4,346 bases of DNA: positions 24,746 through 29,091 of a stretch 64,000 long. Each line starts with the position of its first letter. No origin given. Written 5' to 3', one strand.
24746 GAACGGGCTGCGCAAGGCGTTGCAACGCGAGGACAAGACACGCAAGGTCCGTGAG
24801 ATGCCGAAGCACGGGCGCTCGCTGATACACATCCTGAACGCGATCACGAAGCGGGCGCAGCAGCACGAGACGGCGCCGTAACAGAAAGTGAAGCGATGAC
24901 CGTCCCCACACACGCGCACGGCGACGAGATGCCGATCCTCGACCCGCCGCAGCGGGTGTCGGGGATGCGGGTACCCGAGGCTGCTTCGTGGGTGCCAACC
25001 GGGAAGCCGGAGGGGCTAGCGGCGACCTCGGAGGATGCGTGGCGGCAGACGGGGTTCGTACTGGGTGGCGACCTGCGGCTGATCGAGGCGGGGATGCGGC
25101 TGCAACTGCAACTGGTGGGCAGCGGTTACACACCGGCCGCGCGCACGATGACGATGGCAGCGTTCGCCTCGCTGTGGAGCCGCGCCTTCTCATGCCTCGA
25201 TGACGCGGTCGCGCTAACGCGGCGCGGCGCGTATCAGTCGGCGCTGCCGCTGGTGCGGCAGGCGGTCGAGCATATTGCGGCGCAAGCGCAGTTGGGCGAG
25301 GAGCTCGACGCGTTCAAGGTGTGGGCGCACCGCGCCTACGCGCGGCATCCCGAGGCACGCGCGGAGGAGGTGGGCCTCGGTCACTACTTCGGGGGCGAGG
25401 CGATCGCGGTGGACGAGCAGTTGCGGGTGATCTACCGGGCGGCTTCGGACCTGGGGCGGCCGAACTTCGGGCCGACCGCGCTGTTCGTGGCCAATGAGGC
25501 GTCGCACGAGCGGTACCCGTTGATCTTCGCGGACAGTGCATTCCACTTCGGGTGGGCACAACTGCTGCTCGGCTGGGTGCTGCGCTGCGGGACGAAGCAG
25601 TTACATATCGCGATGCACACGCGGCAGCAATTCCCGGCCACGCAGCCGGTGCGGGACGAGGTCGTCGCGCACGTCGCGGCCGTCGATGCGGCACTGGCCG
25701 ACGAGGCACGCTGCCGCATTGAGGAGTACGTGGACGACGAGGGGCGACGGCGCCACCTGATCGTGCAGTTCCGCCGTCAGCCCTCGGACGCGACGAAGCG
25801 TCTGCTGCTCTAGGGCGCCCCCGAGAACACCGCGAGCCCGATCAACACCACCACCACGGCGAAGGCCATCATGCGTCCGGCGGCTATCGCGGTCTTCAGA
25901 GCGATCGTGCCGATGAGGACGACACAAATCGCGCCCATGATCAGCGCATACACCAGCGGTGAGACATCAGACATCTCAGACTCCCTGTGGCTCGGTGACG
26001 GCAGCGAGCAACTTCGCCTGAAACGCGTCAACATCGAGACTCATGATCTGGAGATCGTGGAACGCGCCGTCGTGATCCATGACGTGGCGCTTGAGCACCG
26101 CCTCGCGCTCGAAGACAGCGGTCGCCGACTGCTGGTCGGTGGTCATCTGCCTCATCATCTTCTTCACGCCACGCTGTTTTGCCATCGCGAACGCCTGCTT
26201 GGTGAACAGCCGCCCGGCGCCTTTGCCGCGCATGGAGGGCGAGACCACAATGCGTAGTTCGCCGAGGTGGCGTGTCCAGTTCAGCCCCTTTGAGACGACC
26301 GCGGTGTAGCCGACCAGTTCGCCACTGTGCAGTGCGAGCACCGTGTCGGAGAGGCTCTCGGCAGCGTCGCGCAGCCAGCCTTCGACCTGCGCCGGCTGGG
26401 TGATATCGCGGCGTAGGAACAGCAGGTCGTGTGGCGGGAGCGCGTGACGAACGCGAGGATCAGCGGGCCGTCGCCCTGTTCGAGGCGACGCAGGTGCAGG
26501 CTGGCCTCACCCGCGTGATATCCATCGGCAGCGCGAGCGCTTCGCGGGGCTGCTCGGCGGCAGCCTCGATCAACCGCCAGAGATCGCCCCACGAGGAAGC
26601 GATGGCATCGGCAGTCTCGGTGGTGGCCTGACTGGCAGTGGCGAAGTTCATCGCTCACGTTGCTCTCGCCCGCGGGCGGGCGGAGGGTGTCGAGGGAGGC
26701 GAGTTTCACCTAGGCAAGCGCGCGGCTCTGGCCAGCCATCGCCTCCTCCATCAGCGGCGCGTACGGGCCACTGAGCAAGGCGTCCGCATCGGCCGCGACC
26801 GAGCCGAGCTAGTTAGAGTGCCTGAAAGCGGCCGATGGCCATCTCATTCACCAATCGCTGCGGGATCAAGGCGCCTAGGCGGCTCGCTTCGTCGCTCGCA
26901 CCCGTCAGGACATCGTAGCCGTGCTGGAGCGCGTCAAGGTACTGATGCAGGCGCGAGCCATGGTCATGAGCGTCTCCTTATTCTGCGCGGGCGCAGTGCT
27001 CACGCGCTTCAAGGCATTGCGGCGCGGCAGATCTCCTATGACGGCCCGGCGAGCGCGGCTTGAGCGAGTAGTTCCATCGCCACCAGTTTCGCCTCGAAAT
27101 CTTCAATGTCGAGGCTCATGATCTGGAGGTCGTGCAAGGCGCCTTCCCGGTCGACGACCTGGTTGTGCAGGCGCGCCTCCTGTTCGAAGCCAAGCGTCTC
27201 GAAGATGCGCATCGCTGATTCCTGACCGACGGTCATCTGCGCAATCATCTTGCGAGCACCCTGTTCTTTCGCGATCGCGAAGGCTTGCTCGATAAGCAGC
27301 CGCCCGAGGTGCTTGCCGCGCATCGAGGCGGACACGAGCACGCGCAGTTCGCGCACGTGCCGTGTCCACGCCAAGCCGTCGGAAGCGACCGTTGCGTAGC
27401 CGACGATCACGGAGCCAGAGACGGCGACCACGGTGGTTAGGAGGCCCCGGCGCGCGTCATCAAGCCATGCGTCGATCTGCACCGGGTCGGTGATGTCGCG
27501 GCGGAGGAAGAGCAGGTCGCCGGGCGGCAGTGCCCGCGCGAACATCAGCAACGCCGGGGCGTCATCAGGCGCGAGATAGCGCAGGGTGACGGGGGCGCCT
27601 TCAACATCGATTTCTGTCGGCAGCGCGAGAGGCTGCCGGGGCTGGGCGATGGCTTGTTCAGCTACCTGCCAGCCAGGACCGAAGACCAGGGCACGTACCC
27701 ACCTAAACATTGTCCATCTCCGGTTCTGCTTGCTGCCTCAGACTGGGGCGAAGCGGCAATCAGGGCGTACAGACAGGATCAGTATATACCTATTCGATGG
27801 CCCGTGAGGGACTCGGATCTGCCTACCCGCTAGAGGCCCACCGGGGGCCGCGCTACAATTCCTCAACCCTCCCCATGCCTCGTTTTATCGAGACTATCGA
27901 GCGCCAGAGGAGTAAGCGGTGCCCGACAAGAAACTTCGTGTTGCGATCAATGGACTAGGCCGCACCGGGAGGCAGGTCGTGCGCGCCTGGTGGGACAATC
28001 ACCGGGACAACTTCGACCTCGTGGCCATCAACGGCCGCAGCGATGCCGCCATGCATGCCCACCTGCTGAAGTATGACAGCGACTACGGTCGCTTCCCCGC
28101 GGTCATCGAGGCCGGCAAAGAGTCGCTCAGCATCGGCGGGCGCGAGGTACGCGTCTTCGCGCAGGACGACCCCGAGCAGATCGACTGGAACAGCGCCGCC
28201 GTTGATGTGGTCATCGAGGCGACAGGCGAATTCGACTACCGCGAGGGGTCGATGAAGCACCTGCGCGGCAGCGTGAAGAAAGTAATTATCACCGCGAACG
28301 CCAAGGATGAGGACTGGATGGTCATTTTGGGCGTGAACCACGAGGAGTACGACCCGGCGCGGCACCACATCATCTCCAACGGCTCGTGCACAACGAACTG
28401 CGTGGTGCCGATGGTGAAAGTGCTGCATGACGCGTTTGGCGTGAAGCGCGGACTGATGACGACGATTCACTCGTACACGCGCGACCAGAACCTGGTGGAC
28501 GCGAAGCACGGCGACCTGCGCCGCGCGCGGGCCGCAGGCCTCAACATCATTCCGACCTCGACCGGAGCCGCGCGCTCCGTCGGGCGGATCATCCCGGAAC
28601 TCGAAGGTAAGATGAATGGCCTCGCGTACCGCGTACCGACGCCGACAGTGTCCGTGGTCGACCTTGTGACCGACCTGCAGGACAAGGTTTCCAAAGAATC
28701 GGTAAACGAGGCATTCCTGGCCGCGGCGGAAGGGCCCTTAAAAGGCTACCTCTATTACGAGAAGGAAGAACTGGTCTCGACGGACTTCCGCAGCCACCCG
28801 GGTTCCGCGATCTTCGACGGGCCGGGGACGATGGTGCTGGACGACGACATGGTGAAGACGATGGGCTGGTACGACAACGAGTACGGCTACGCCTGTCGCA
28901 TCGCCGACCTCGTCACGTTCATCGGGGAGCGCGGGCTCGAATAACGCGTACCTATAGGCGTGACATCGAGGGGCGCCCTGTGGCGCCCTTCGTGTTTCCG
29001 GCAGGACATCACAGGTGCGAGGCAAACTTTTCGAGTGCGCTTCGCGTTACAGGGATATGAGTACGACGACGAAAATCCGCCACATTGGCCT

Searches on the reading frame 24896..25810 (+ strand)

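Call 42: search_protein_families(library=pfam, proteins=[window:24896-25810:+], max_evalue=0.1)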
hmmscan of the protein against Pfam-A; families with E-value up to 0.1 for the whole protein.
window:24896-25810:+ (305 aa): 2 families
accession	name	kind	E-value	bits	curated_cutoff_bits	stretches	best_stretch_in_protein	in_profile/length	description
PF18928.5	DUF5677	-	0.019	15.5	27.1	1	89-128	3-42/166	Family of unknown function (DUF5677)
PF14347.11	DUF4399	-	0.058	14.2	28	0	188-256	17-86/91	Domain of unknown function (DUF4399)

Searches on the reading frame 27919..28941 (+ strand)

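Call 42: search_protein_families(library=pfam, proteins=[window:27919-28941:+], max_evalue=0.1)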
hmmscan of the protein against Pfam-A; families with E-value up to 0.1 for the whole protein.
window:27919-28941:+ (341 aa): 2 families
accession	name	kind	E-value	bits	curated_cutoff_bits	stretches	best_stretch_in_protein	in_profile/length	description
PF02800.25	Gp_dh_C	-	9.2e-63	211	24.4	1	163-318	2-158/158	Glyceraldehyde 3-phosphate dehydrogenase, C-terminal domain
PF00044.30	Gp_dh_N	-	2e-30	105.5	31.7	1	7-106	2-99/101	Glyceraldehyde 3-phosphate dehydrogenase, NAD binding domain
